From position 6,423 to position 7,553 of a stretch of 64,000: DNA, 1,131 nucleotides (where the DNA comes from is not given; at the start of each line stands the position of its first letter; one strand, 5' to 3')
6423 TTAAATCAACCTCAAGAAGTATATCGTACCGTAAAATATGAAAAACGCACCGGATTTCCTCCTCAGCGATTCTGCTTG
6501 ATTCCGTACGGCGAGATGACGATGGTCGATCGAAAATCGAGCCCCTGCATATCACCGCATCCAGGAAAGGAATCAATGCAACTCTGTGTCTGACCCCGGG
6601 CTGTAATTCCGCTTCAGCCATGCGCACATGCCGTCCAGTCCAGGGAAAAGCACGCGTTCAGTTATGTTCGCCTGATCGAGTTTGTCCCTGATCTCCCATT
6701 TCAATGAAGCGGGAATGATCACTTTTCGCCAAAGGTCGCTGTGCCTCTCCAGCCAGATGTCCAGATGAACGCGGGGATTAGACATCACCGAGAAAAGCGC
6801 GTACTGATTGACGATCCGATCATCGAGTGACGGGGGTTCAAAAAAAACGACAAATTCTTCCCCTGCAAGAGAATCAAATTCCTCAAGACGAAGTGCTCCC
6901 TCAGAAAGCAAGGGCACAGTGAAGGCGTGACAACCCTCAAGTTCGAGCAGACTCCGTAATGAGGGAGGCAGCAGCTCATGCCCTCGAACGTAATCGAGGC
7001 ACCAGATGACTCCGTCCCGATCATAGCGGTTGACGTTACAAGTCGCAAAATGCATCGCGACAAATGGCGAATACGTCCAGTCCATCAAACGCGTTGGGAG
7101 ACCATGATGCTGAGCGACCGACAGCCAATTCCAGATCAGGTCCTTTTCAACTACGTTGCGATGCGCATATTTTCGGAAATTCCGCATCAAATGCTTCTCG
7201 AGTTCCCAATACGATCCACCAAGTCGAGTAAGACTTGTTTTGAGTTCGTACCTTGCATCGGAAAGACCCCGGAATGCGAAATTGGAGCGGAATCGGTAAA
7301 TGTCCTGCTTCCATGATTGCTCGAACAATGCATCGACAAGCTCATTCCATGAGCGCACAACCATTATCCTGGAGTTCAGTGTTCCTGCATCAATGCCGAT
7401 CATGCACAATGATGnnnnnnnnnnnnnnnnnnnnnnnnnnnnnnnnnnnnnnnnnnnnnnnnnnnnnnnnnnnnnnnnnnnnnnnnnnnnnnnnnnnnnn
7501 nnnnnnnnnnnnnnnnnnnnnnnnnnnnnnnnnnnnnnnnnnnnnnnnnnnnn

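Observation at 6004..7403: Lower-GC two-gene module (FRG-domain protein plus unknown 139-aa partner) attached to a TonB-receptor operon: candidate accessory or defence-type module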

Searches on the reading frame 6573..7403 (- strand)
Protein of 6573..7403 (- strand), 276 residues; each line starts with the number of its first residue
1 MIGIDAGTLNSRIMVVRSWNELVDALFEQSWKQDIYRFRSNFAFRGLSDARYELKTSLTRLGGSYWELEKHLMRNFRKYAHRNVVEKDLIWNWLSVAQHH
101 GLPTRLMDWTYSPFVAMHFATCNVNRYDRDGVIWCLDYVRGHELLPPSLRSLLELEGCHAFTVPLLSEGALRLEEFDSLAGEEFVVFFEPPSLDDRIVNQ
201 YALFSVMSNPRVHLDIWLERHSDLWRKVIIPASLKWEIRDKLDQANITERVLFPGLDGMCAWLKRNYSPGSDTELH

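Call 5: search_protein_families(library=pfam, proteins=[window:6573-7403:-], max_evalue=0.1)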
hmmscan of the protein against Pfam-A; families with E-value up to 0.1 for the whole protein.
window:6573-7403:- (276 aa): 1 family
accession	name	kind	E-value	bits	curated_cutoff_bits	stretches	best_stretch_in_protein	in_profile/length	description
PF08867.16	FRG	-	1.1e-29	103.6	25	1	41-128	2-93/94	FRG domain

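Call 6: search_protein_families(library=padloc, proteins=[window:6573-7403:-], max_evalue=1)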
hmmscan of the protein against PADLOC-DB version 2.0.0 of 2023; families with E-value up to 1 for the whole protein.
window:6573-7403:- (276 aa): 14 families
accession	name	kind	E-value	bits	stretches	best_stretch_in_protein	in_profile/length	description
PDLC04938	PDC-S15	-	2.8e-48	162.7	1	16-268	45-271/276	-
PDLC04937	PDC-S15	-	2.3e-35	120.4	1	14-264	15-245/254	-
PDLC04936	PDC-S15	-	1.8e-29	101.1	2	18-137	26-140/300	-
PDLC04933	PDC-S15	-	2.7e-24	84.2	2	37-137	25-124/286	-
PDLC04929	PDC-S15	-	3.5e-20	71.1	2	90-131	91-131/308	-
PDLC04931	PDC-S15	-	5.9e-19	66.9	1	23-260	48-265/282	-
PDLC04934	PDC-S15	-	1.9e-16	58.1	1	10-126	31-153/416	-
PDLC04927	PDC-S15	-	9e-16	55.8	2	14-125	13-120/422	-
PDLC04926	PDC-S15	-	4.4e-15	53.5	2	29-126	21-123/300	-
PDLC04932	PDC-S15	-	1.4e-12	45.7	2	81-127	101-145/324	-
PDLC04930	PDC-S15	-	5.6e-12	43.4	2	71-125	62-116/380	-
PDLC04940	PDC-S15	-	2.2e-10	38.6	1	51-138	83-171/280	-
PDLC04939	PDC-S15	-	2.8e-07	27.8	1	42-121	32-109/487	-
PDLC04935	PDC-S15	-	8.2e-07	26.2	1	87-146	192-251/535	-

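Call 7: search_protein_families(library=ncbifam, proteins=[window:6573-7403:-], max_evalue=1)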
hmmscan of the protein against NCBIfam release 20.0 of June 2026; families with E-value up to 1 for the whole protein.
window:6573-7403:- (276 aa): 0 families

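Call 21: find_homologous_proteins(query=window:6573-7403:-, max_evalue=0.00001)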
Query window:6573-7403:- (276 aa): 8000 proteins with E <= 0.00001 among 8000 candidates; the best 120 are listed.
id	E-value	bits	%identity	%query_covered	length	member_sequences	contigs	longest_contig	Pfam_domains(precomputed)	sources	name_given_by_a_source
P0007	1.4e-189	646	100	100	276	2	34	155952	PF08867.17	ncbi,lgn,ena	-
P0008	5.3e-151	520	83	96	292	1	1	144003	PF08867.17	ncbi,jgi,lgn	-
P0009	3.6e-147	507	79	96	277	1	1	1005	PF08867.17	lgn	-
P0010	4.5e-147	507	78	96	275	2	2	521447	PF08867.17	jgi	jgi:hypothetical protein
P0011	6.3e-142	490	80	92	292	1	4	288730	PF08867.17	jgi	jgi:hypothetical protein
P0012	1.6e-140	485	77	97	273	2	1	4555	PF08867.17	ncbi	-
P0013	5.2e-138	477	75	96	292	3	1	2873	PF08867.17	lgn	-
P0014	6.2e-137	474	77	94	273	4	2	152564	PF08867.17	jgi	jgi:hypothetical protein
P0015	1.3e-133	463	75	94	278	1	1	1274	PF08867.17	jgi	jgi:hypothetical protein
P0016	6.2e-133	460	72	96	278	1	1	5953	PF08867.17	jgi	jgi:FRG domain-containing protein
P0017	2.6e-132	458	75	93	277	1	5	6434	PF08867.17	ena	-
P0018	3.1e-132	458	75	94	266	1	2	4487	PF08867.17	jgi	-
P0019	5.5e-130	451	72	94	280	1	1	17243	PF08867.17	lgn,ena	-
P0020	6.6e-130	450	70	96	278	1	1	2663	PF08867.17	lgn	-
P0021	6.2e-128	444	71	94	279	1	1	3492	PF08867.17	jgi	jgi:hypothetical protein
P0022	1.6e-126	439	70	94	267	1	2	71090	PF08867.17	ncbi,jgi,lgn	-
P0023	4.2e-126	438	70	94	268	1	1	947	PF08867.17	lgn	-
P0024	1.2e-120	420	71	92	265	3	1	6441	PF08867.17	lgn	-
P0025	1.3e-120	420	69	93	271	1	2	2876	PF08867.17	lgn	-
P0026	1.5e-119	416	66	93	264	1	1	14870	PF08867.17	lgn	-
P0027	2.8e-117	409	67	93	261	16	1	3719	PF08867.17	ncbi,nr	ncbi:MAG: FRG domain-containing protein [Deltaproteobacteria bacterium]|nr:FRG domain-containing pro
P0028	3.2e-117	409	67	93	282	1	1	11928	PF08867.17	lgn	-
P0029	3.7e-117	409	66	93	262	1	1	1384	PF08867.17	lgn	-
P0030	5.1e-117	408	67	93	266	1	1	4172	PF08867.17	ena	-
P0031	6.6e-117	408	68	93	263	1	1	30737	PF08867.17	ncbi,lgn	ncbi:MAG: FRG domain-containing protein [Bacillota bacterium]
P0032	7.1e-117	408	66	92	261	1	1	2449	PF08867.17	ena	-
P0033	9.7e-117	407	66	93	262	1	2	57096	PF08867.17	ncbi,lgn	-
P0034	9.8e-117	407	65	93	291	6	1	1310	PF08867.17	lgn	-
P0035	1.2e-116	407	66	92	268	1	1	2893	PF08867.17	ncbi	-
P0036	1.4e-116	407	67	93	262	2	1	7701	PF08867.17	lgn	-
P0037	1.5e-116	407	67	92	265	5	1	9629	PF08867.17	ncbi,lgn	ncbi:MAG: FRG domain-containing protein [Bacillota bacterium]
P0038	1.7e-116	406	68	92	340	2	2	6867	PF01595.26,PF08867.17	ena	-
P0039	3.3e-116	406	65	93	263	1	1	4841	PF08867.17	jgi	-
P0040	3.3e-116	405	66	93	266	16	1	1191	PF08867.17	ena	-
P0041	3.6e-116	405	65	93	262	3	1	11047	PF08867.17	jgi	-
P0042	4.3e-116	405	67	92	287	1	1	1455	PF08867.17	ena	-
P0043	4.3e-116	405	65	93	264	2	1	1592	PF08867.17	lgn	-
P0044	4.4e-116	405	65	93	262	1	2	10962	PF08867.17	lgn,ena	-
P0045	4.6e-116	405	66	93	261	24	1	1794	PF08867.17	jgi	jgi:hypothetical protein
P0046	5.9e-116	405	67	93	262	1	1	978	PF08867.17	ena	-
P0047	6.2e-116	405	65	92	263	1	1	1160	PF08867.17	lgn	-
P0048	8.1e-116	404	66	93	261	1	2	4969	PF08867.17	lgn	-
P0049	8.8e-116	404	66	92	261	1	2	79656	PF08867.17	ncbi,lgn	-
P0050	1.2e-115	404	67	92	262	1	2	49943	PF08867.17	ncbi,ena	-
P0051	1.3e-115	404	65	95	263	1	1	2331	PF08867.17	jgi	jgi:hypothetical protein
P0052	1.4e-115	403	66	92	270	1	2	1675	PF08867.17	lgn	-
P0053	1.6e-115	403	66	92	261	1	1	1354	PF08867.17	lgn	-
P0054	1.7e-115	403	65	94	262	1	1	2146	PF08867.17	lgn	-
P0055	1.9e-115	403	67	92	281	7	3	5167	PF08867.17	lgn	-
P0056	2.1e-115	403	66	94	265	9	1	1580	PF08867.17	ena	-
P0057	2.1e-115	403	65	95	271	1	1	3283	PF08867.17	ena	-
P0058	2.6e-115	403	64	94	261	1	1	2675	PF08867.17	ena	-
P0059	2.8e-115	402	65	93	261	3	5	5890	PF08867.17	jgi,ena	-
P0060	2.9e-115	402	65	93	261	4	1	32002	PF08867.17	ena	-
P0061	3.6e-115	402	67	92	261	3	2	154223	PF08867.17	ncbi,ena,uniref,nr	ncbi:MAG: FRG domain-containing protein [Alphaproteobacteria bacterium]|uniref:FRG domain-containing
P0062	5.0e-115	402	65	95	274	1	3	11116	PF08867.17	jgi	jgi:FRG domain-containing protein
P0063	6.4e-115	401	66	94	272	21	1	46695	PF08867.17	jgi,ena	jgi:hypothetical protein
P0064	8.0e-115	401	67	92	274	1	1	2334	PF08867.17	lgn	-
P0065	9.6e-115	401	66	92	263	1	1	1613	PF08867.17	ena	-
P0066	1.2e-114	400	64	95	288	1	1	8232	PF08867.17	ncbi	-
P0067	1.2e-114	400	67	93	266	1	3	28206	PF08867.17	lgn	-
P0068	1.2e-114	400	66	93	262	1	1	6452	PF08867.17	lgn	-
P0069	1.3e-114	400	63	94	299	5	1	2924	PF08867.17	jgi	-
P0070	1.5e-114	400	65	92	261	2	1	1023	PF08867.17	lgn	-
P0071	1.6e-114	400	65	92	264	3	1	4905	PF08867.17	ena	-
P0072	1.6e-114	400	65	92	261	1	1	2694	PF08867.17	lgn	-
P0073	2.4e-114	399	66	92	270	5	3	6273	PF08867.17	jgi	jgi:hypothetical protein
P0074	2.9e-114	399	66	93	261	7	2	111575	PF08867.17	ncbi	-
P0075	3.6e-114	399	65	93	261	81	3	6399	PF08867.17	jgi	-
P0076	4.8e-114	398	66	93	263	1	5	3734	PF08867.17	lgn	-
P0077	5.3e-114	398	64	93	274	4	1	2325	PF08867.17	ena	-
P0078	5.9e-114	398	65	93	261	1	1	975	PF08867.17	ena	-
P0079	6.2e-114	398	66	92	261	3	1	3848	PF08867.17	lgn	-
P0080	7.2e-114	398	65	92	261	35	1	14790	PF08867.17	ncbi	-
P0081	9.2e-114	397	66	92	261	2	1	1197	PF08867.17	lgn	-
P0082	9.3e-114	397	65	92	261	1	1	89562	PF08867.17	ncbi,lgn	-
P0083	9.9e-114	397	63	95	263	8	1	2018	PF08867.17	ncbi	-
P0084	1.1e-113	397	66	93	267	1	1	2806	PF08867.17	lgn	-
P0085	1.2e-113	397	64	94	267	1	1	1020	PF08867.17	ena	-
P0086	1.2e-113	397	66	93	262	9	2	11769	PF08867.17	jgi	jgi:hypothetical protein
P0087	1.2e-113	397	64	93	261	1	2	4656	PF08867.17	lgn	-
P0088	1.2e-113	397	66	92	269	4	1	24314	PF08867.17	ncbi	-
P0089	1.4e-113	397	63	93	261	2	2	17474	PF08867.17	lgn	-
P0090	1.7e-113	397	64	93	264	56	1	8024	PF08867.17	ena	-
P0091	1.8e-113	397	64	93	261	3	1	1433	PF08867.17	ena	-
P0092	1.8e-113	396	66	92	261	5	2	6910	PF08867.17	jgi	-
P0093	1.9e-113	396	64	93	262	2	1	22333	PF08867.17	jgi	jgi:hypothetical protein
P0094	2.3e-113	396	64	94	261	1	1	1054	PF08867.17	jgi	-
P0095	2.5e-113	396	67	92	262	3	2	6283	PF08867.17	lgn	-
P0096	2.9e-113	396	64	94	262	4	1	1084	PF08867.17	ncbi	-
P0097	3.1e-113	396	66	93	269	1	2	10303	PF08867.17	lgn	-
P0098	3.6e-113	396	65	93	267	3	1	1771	PF08867.17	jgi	jgi:hypothetical protein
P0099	3.8e-113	395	63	95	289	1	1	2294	PF08867.17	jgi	jgi:hypothetical protein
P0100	4.0e-113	395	65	92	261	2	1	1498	PF08867.17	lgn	-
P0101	4.5e-113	395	65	93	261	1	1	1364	PF08867.17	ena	-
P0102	5.3e-113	395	62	95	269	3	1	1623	PF08867.17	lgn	-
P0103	5.3e-113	395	64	94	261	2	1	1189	PF08867.17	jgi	-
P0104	5.4e-113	395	67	92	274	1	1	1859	PF08867.17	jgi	jgi:hypothetical protein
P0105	5.7e-113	395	67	92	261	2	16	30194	PF08867.17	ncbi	-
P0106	5.8e-113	395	64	93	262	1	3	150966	PF08867.17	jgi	jgi:hypothetical protein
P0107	6.0e-113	395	63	94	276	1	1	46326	PF08867.17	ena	-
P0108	6.6e-113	395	66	93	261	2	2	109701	PF08867.17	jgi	-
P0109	7.2e-113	395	65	92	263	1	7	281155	PF08867.17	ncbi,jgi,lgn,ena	ncbi:MAG: FRG domain-containing protein [Desulfoferrobacter sp.]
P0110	7.5e-113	394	66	93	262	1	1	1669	PF08867.17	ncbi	-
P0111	7.6e-113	394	65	93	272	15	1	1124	PF08867.17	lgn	-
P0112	7.7e-113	394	64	93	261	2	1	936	PF08867.17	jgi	jgi:hypothetical protein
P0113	8.0e-113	394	65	93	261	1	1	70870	PF08867.17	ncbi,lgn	-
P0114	8.4e-113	394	67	92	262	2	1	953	PF08867.17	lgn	-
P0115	8.4e-113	394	65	92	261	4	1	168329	PF08867.17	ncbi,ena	-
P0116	1.1e-112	394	63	96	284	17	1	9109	PF08867.17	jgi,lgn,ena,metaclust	metaclust:\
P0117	1.1e-112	394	65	93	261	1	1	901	PF08867.17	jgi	-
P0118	1.1e-112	394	63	93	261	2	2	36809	PF08867.17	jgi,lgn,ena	-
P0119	1.4e-112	394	64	94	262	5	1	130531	PF08867.17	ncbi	-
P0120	1.4e-112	394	65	93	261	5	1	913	PF08867.17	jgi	-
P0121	1.5e-112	394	63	98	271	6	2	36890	PF08867.17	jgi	jgi:hypothetical protein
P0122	1.6e-112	393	64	93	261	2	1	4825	PF08867.17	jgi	jgi:hypothetical protein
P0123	1.6e-112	393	63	93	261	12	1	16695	PF08867.17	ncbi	-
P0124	1.6e-112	393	63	94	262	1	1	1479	PF08867.17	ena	-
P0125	1.8e-112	393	65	92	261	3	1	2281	PF08867.17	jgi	-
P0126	2.2e-112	393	64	93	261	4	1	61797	PF08867.17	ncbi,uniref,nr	ncbi:FRG domain-containing protein [Geomesophilobacter sediminis]|uniref:FRG domain-containing prote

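Call 23: find_related_loci(query=A1, collection=genome_contigs, flank=6000)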
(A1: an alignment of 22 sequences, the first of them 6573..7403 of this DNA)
Query A1 (276 aa) in genome_contigs; peptide patterns used: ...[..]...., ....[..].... (x = any residue, [..] = any of these).
599 stretches matched a pattern (row limit reached: there are more); 589 encode a relative of the query (tblastn E <= 1e-3); the best 80 are kept; 80 distinct loci.
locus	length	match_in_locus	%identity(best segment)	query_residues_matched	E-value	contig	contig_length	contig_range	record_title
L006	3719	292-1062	67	13-269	4e-121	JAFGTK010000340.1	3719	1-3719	MAG: Deltaproteobacteria bacterium isolate Zod_Metabat.965 k87_12021695, whole genome shotgun sequence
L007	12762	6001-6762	66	16-269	2e-117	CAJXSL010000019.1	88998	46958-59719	MAG TPA_asm: uncultured Desulfobacteraceae bacterium isolate SRR6201696_bin.17_MetaBAT_v2.12.1_MAG genome assembly, cont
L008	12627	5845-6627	67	12-269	6e-117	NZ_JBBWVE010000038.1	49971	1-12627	MAG: Thiocapsa sp. C3-3m C3-3m-Cardenillas-CDS238, whole genome shotgun sequence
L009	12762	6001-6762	67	16-269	1e-116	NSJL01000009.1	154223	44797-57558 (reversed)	MAG: Nitrospira sp. isolate Ru_enrich_NS NODE_53_length_154223_cov_139.117, whole genome shotgun sequence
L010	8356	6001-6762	66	16-269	2e-116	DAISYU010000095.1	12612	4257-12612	MAG TPA_asm: Thermodesulfobacteriota bacterium isolate CTOTU18761 NODE_3921_length_12612_cov_11.049773, whole genome sho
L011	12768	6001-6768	65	14-269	1e-116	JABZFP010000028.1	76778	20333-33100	MAG: Desulfobacteraceae bacterium isolate 75 scaffold_358, whole genome shotgun sequence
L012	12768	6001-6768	64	14-269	4e-116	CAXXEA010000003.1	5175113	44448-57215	MAG: Desulfobacterales bacterium isolate 84c40b14-595f-4247-b5ef-7e7784979392 genome assembly, contig: contig_3, whole g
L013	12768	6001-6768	66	16-271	3e-116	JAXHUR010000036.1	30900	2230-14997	MAG: Thermodesulfobacteriota bacterium isolate MAG56_tar_biofilm MAG56_36, whole genome shotgun sequence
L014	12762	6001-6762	65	16-269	4e-114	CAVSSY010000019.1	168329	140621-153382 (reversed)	MAG: uncultured delta proteobacterium isolate MFD05684.bin.2.99 genome assembly, contig: contig_62925, whole genome shot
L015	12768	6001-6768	65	14-269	5e-114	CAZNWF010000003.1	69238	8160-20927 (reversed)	MAG TPA_asm: uncultured Geobacter sp. isolate SRP220891_co4_31 genome assembly, contig: NODE_551_length_69238_cov_22.334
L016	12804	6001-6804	63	7-271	3e-113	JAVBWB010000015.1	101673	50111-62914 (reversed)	MAG: Geobacteraceae bacterium isolate ZNE14_Bin51 all_Scaff007509, whole genome shotgun sequence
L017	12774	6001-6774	65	12-269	3e-113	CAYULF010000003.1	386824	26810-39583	MAG TPA_asm: uncultured Hyphomicrobiales bacterium isolate SRP334346_co1_107 genome assembly, contig: NODE_20_length_386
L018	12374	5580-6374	64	6-269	2e-113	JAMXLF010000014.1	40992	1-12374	MAG: Geobacteraceae bacterium isolate Bin.003_Forest k127_11612115, whole genome shotgun sequence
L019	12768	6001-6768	64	14-269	4e-113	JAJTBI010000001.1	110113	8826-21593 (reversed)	MAG: Geobacteraceae bacterium isolate MS_R1_2 NODE_61_length_110113_cov_4.729470, whole genome shotgun sequence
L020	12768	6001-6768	64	14-269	5e-113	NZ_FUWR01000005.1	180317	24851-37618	Trichlorobacter thiogenes strain ATCC BAA-34, whole genome shotgun sequence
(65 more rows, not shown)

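Call 27: find_encoding_contigs(protein=P0008, flank=7000, max_places=2)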
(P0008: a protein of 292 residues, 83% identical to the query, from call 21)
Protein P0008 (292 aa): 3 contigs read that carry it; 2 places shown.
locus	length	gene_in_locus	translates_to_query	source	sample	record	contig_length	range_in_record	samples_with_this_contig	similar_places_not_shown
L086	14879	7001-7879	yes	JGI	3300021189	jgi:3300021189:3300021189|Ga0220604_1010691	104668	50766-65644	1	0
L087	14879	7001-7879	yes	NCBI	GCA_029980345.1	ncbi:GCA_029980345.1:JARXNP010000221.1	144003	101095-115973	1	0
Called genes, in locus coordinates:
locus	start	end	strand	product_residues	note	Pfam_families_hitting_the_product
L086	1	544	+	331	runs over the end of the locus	PF01546:Peptidase_M20, PF07687:M20_dimer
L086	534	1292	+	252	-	PF01113:DapB_N, PF05173:DapB_C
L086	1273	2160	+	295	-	PF00701:DHDPS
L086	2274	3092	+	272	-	PF02016:Peptidase_S66, PF17676:Peptidase_S66C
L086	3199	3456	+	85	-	-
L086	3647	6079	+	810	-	PF13620:CarboxypepD_reg, PF13715:CarbopepD_reg_2, PF07715:Plug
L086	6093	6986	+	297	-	PF14054:DUF4249 (weak)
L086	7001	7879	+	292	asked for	PF08867:FRG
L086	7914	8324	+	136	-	-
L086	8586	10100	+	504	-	PF13505:OMP_b-brl, PF19573:DUF6089 (weak), PF18884:TSP3_bac (weak), PF00691:OmpA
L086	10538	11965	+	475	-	PF00072:Response_reg, PF00158:Sigma54_activat, PF14532:Sigma54_activ_2, PF07724:AAA_2 (faint), PF07728:AAA_5, PF25601:AAA_lid_14, PF02954:HTH_8, PF13518:HTH_28 (faint)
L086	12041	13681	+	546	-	PF28550:DUF8436 (weak), PF00070:Pyr_redox (faint), PF01266:DAO (faint), PF03486:HI0933_like, PF07992:Pyr_redox_2 (faint), PF21688:FAD-depend_C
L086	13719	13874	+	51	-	-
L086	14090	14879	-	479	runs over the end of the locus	PF07995:GSDH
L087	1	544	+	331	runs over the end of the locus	PF01546:Peptidase_M20, PF07687:M20_dimer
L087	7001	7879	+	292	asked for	PF08867:FRG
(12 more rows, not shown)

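Call 28: find_encoding_contigs(protein=P0011, flank=7000, max_places=2)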
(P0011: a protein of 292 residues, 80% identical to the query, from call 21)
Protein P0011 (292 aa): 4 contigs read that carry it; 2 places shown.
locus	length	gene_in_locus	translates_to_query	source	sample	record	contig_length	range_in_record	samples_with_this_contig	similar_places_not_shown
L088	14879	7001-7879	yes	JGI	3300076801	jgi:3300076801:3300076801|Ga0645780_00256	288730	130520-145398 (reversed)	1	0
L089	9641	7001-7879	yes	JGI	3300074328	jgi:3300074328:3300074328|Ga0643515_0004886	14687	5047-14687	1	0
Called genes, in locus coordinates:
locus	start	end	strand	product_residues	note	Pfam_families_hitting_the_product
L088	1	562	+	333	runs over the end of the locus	PF01546:Peptidase_M20, PF07687:M20_dimer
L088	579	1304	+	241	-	PF01113:DapB_N, PF05173:DapB_C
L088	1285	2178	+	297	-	PF00701:DHDPS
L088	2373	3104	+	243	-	PF02016:Peptidase_S66, PF17676:Peptidase_S66C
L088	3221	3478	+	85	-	-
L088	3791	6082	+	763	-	PF13620:CarboxypepD_reg, PF13715:CarbopepD_reg_2, PF07715:Plug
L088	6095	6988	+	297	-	-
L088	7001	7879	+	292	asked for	PF08867:FRG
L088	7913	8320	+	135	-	-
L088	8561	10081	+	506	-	PF13505:OMP_b-brl, PF19573:DUF6089 (weak), PF18884:TSP3_bac (weak), PF00691:OmpA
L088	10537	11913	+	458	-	PF00072:Response_reg, PF00158:Sigma54_activat, PF14532:Sigma54_activ_2, PF07728:AAA_5 (weak), PF25601:AAA_lid_14, PF02954:HTH_8 (weak)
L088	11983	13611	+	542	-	PF28550:DUF8436 (weak), PF00890:FAD_binding_2 (faint), PF01266:DAO (faint), PF03486:HI0933_like (faint), PF07992:Pyr_redox_2 (faint), PF21688:FAD-depend_C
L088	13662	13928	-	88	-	-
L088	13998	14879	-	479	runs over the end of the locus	PF07995:GSDH, PF18962:Por_Secre_tail (weak)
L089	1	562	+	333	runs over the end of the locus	PF01546:Peptidase_M20, PF07687:M20_dimer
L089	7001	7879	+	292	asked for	PF08867:FRG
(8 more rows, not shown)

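Call 29: find_encoding_contigs(protein=P0014, flank=7000, max_places=2)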
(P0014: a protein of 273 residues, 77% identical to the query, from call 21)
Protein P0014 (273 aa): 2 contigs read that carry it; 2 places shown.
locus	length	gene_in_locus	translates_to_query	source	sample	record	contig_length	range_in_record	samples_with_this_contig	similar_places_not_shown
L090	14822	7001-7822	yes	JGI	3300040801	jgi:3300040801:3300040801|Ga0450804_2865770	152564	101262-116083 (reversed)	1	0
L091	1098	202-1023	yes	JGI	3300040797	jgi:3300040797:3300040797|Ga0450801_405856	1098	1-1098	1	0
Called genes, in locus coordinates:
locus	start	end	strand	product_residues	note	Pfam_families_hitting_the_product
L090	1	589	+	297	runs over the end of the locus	PF00701:DHDPS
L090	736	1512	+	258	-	PF02016:Peptidase_S66, PF17676:Peptidase_S66C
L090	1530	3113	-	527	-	PF00209:SNF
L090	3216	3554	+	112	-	-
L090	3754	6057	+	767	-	PF13620:CarboxypepD_reg, PF13715:CarbopepD_reg_2, PF07715:Plug, PF25183:OMP_b-brl_4 (faint)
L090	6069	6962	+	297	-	PF14054:DUF4249 (weak)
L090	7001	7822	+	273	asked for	PF08867:FRG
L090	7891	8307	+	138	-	-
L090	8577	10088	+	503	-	PF13505:OMP_b-brl (weak), PF18884:TSP3_bac (weak), PF00691:OmpA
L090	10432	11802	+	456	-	PF00072:Response_reg, PF00158:Sigma54_activat, PF14532:Sigma54_activ_2, PF25601:AAA_lid_14, PF02954:HTH_8 (weak), PF13518:HTH_28 (faint)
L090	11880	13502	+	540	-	PF28550:DUF8436, PF01266:DAO (faint), PF21688:FAD-depend_C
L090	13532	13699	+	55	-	-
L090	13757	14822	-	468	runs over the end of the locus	PF07995:GSDH, PF18962:Por_Secre_tail (weak)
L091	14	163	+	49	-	-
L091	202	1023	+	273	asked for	PF08867:FRG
